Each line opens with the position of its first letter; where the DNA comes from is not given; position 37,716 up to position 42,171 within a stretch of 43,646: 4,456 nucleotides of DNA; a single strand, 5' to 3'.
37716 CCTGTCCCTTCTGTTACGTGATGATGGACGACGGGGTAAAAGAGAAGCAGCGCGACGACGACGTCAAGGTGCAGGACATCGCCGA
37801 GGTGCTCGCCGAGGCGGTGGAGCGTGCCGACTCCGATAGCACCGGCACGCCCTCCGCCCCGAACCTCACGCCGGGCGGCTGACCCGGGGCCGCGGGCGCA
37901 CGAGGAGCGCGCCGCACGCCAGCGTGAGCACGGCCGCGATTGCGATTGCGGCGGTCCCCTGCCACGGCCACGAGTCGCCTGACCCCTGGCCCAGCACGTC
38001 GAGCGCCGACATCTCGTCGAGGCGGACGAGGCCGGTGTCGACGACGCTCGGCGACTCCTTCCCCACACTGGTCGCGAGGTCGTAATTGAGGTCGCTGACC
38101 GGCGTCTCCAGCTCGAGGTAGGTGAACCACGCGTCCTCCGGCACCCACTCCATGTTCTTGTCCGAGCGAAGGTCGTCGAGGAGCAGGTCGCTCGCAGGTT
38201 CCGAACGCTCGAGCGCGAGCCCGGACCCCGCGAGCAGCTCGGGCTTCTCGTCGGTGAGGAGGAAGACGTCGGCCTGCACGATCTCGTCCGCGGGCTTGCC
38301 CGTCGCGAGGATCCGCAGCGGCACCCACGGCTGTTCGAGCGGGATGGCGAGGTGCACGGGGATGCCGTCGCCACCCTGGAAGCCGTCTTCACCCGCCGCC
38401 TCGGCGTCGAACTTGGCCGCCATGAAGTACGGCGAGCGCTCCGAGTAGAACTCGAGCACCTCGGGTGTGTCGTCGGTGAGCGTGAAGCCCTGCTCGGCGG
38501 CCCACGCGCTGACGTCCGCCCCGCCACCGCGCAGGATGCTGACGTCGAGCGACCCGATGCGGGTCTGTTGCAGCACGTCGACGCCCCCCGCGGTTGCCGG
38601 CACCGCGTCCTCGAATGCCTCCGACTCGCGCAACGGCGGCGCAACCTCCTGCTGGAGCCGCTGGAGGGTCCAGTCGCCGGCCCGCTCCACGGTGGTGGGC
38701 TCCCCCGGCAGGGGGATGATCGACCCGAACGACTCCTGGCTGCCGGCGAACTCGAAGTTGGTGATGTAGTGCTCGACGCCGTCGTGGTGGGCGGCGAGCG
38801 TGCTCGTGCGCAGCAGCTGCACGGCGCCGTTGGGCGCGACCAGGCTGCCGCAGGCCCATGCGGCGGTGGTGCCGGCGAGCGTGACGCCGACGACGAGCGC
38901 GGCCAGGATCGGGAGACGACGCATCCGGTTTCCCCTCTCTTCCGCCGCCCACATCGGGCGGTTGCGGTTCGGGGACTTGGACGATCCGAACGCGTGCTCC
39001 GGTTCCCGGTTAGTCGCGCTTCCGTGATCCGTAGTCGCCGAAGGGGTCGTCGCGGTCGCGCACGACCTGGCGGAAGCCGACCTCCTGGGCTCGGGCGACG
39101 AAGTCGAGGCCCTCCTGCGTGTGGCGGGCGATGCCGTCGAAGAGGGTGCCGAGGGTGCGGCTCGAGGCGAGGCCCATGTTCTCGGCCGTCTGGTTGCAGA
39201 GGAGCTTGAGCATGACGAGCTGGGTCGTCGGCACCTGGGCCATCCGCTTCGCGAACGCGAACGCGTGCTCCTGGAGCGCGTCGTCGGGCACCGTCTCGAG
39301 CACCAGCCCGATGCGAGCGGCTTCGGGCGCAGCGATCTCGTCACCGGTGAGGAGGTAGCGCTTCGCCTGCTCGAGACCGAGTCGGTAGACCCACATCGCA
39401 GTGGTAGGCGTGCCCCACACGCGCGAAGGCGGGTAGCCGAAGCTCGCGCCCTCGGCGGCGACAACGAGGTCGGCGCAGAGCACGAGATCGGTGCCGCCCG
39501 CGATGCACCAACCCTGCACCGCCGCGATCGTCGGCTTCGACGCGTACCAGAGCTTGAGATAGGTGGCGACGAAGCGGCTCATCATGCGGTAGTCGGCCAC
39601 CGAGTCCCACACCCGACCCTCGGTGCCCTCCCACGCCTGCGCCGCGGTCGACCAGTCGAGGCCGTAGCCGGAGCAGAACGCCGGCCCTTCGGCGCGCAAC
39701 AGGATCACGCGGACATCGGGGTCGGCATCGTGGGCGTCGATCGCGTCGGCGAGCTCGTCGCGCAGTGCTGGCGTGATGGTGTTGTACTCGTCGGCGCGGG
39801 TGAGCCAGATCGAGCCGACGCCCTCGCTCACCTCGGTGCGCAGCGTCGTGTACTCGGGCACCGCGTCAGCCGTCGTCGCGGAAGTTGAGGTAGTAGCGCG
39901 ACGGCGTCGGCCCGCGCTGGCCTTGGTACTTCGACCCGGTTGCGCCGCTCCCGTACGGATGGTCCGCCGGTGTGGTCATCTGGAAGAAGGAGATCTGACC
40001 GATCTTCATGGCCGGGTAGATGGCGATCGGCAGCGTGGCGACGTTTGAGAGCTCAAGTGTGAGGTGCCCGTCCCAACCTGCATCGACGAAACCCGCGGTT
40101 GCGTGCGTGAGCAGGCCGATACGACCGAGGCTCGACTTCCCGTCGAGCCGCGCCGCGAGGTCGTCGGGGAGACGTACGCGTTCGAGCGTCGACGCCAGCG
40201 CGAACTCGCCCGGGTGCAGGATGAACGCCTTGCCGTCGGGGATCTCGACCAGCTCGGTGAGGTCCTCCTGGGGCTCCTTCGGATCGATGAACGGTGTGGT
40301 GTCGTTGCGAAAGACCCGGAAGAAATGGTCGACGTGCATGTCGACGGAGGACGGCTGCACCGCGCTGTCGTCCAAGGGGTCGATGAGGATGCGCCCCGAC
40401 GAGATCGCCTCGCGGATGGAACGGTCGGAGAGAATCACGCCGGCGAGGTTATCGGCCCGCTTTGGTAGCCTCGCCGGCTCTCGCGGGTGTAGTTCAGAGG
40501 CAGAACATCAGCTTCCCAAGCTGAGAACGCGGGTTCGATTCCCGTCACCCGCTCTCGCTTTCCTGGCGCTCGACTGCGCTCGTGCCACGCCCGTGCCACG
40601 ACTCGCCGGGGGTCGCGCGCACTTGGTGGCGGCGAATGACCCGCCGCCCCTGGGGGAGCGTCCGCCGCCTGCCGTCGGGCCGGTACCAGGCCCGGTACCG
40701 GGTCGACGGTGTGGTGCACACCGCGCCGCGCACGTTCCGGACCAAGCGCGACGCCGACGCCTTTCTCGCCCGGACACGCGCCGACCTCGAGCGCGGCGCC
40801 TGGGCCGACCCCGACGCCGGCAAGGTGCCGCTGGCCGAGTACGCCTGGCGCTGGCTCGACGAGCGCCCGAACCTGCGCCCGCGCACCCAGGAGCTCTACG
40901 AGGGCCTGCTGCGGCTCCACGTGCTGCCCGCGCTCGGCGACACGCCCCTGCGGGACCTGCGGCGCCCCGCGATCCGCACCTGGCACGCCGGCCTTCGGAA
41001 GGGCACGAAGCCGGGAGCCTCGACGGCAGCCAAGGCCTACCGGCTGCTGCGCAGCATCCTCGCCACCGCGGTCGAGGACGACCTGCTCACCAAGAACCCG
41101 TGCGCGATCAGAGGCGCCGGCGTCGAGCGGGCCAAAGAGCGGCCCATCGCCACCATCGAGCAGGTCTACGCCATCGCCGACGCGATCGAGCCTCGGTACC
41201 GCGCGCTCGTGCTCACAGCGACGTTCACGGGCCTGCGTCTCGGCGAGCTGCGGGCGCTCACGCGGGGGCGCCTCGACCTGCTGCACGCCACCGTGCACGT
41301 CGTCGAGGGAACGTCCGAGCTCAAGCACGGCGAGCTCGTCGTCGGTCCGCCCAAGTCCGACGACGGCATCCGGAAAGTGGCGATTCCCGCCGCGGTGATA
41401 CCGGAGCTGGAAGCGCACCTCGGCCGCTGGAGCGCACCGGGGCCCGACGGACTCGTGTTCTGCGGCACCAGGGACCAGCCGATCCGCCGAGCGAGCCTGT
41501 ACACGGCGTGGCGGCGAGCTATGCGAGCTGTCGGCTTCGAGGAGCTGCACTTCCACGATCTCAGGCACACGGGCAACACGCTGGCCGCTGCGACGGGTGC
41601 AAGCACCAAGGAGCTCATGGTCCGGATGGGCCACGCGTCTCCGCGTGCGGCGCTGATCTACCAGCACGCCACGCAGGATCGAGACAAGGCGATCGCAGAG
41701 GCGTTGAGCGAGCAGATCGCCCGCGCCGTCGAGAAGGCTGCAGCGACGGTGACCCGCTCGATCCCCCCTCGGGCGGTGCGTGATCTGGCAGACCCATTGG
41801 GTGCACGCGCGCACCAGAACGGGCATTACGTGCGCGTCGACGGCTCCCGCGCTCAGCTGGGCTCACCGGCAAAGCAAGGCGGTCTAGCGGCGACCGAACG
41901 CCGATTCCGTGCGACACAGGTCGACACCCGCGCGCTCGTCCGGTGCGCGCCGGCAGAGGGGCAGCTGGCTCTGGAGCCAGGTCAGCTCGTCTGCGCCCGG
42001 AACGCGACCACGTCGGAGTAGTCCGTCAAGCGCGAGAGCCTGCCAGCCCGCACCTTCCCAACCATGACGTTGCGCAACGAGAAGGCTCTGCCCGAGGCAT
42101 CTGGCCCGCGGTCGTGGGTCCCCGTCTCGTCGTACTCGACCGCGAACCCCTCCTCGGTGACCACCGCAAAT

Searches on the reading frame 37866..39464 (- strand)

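Call 26: search_protein_families(library=pfam, proteins=[window:37866-39464:-], max_evalue=0.001)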
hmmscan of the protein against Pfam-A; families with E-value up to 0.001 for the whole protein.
window:37866-39464:- (532 aa): 1 family
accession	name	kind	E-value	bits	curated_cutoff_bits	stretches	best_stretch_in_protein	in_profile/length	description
PF10092.14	DUF2330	-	8.2e-13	48.6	24.7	1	201-388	3-201/279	Uncharacterized protein conserved in bacteria (DUF2330)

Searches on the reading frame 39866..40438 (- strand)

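Call 26: search_protein_families(library=pfam, proteins=[window:39866-40438:-], max_evalue=0.001)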
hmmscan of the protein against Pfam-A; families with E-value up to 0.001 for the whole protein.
window:39866-40438:- (190 aa): 4 families
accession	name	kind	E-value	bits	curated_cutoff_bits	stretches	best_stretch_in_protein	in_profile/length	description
PF22769.1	DCD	-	8.5e-51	172.5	27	1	2-154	1-153/153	dCTP deaminase-like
PF06559.16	DCD_N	-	2e-11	44.5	21.4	1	2-153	4-162/164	2'-deoxycytidine 5'-triphosphate deaminase (DCD) N-terminal domain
PF22569.1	DCD_C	-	4e-09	36.5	22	1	58-175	64-185/192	2'-deoxycytidine 5'-triphosphate deaminase (DCD), C-terminal domain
PF00692.24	dUTPase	-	3.3e-05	24.1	22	1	71-157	23-107/129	dUTPase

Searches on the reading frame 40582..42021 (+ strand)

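Call 26: search_protein_families(library=pfam, proteins=[window:40582-42021:+], max_evalue=0.001)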
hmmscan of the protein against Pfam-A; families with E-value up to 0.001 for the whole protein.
window:40582-42021:+ (479 aa): 3 families
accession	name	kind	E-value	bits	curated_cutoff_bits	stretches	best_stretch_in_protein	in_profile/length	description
PF00589.27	Phage_integrase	-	2.7e-19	70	27.1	1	193-365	9-170/172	Phage integrase family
PF14659.12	Phage_int_SAM_3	-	1.4e-08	35.2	22.6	1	85-138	3-57/58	Phage integrase, N-terminal SAM-like domain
PF22022.2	Phage_int_M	-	0.00029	21.5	27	0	86-175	3-91/96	Phage integrase central domain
